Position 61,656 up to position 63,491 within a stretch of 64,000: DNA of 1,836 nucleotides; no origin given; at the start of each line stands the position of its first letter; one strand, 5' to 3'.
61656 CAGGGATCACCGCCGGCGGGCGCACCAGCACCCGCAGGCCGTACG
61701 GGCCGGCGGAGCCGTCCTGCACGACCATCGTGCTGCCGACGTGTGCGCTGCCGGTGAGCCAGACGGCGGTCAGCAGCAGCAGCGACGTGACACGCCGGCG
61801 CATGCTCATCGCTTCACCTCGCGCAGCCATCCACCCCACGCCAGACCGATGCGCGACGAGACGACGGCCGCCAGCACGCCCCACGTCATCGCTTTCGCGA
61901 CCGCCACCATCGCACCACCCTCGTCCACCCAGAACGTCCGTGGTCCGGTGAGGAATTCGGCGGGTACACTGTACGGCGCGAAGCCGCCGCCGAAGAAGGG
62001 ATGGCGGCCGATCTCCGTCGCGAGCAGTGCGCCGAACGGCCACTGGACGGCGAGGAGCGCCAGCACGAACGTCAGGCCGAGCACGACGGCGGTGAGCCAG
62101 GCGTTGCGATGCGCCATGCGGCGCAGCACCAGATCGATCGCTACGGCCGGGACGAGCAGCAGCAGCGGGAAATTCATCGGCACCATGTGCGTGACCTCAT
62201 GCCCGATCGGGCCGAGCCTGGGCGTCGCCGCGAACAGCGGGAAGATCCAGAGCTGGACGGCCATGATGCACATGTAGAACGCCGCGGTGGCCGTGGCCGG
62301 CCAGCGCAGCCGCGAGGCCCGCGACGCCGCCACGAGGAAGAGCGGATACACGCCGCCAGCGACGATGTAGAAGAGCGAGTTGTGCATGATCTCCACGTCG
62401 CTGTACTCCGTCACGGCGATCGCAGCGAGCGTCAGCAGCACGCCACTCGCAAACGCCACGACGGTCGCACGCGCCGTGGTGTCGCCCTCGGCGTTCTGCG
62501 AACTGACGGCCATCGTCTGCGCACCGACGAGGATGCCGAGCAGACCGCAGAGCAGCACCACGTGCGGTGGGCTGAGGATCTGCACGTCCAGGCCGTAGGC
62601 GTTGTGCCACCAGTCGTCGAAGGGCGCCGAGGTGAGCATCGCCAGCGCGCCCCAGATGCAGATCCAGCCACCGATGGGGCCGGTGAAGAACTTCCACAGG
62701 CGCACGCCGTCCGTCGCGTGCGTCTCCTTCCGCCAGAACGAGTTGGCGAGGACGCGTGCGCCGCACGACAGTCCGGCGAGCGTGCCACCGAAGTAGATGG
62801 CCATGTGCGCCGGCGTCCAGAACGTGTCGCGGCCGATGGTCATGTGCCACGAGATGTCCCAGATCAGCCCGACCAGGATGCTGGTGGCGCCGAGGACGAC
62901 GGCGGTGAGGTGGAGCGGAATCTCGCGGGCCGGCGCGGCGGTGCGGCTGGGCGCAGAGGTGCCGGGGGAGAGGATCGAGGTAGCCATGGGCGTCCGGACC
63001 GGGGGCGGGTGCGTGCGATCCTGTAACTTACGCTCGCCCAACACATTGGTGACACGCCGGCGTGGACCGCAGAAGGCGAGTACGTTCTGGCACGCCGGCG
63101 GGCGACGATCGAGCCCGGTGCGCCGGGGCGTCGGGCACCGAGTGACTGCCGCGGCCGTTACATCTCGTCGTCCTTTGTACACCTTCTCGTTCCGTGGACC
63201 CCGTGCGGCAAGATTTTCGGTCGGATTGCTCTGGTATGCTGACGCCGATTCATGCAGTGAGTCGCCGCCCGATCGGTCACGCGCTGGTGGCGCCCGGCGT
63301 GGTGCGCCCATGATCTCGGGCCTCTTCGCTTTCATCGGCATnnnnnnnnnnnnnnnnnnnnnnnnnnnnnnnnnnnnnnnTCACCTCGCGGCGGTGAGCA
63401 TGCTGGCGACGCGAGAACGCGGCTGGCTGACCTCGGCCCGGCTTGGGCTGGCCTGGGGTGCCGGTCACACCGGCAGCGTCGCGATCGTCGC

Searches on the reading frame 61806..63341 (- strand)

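Call 69: search_protein_families(library=pfam, proteins=[window:61806-63341:-], max_evalue=0.0001)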
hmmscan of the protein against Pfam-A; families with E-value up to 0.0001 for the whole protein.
window:61806-63341:- (511 aa): 0 families

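Call 87: search_protein_families(library=pfam, proteins=[window:61806-63341:-], max_evalue=0.01)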
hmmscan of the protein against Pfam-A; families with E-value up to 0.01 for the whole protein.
window:61806-63341:- (511 aa): 1 family
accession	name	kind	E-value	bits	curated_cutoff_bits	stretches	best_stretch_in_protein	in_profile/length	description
PF07235.16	DUF1427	-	0.00024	21.4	27.1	1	255-294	22-62/84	Protein of unknown function (DUF1427)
